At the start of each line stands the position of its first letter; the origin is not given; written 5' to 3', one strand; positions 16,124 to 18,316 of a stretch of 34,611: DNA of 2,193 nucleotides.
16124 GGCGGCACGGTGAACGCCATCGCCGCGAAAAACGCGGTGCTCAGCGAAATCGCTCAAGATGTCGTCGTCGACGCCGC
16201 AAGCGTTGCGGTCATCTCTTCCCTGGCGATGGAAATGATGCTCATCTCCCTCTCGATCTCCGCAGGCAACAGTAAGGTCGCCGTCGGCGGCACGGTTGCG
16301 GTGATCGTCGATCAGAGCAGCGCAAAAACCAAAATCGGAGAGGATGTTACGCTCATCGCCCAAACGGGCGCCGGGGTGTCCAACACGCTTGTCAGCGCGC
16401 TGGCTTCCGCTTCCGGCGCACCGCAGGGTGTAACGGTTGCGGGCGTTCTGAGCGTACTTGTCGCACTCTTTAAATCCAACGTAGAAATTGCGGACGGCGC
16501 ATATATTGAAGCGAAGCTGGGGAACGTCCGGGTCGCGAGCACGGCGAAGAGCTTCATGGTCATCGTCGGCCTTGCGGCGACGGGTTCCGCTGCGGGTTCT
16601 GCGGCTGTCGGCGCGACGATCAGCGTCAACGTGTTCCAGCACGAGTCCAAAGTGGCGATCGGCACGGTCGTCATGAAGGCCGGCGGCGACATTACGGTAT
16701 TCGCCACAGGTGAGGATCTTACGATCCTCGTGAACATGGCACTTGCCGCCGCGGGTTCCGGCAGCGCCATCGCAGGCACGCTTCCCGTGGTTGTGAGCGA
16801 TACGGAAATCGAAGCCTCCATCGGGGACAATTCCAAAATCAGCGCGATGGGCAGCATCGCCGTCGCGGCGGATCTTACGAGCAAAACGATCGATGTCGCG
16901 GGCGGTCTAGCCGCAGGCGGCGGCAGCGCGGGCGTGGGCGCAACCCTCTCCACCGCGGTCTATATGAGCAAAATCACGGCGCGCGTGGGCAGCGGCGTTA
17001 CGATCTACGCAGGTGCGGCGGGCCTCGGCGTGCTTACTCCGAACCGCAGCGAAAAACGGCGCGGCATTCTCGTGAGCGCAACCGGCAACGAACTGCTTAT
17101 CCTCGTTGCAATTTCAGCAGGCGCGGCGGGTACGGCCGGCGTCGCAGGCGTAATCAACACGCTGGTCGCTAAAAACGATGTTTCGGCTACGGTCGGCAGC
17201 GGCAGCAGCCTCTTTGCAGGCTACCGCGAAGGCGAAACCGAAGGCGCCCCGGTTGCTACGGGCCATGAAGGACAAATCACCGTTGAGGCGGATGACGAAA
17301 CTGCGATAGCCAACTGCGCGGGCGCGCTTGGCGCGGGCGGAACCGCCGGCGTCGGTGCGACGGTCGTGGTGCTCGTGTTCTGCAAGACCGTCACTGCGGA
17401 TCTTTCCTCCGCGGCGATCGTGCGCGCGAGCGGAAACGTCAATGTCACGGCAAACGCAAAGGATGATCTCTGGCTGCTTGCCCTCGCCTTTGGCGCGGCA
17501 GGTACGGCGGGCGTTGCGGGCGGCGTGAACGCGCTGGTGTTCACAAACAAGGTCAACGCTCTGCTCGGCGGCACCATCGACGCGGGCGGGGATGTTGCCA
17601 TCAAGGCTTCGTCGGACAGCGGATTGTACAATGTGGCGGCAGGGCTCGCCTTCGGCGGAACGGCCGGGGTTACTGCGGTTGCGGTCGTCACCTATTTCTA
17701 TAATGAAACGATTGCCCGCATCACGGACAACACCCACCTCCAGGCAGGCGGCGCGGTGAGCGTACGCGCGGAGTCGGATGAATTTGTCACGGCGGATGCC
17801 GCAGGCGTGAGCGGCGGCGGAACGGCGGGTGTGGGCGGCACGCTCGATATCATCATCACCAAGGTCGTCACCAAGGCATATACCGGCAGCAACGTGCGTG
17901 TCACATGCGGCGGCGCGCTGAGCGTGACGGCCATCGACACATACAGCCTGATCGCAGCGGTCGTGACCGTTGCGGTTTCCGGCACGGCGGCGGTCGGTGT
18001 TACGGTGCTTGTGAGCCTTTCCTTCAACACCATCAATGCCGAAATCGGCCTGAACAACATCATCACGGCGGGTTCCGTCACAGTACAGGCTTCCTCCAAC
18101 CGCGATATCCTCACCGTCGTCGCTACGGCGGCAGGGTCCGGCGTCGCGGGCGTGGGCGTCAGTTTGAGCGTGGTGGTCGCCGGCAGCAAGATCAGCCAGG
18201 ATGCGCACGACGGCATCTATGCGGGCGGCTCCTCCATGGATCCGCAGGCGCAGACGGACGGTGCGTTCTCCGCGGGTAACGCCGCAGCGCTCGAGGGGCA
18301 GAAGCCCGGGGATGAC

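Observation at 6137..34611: Unlisted, open-ended 28.5-kb ORF: a secreted, wall-anchored protein of at least 9,491 aa fills 82% of the window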

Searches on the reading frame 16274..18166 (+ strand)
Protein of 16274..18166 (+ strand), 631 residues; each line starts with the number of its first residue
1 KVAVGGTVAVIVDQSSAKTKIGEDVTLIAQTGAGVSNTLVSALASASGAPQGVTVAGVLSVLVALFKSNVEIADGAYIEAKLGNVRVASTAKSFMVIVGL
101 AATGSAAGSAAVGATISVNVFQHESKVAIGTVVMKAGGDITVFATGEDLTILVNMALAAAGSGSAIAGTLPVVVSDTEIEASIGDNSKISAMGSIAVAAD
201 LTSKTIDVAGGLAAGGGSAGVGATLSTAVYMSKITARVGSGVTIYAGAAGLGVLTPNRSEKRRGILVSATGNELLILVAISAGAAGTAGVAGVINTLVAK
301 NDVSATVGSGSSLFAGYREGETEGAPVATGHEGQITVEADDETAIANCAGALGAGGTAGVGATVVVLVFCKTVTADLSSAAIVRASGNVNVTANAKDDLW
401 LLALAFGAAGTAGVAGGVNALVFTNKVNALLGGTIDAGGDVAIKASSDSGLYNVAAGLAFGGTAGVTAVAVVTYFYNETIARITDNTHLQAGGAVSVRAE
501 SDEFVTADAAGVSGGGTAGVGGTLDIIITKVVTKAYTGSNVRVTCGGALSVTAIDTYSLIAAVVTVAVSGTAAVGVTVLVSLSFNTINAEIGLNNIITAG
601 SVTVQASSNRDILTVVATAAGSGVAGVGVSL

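Call 93: search_dna_similar(query=window:16274-18166:+, collection=plasmids, mode=protein, max_rows=8)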
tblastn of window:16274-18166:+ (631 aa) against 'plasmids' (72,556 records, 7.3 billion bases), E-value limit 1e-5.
No match.
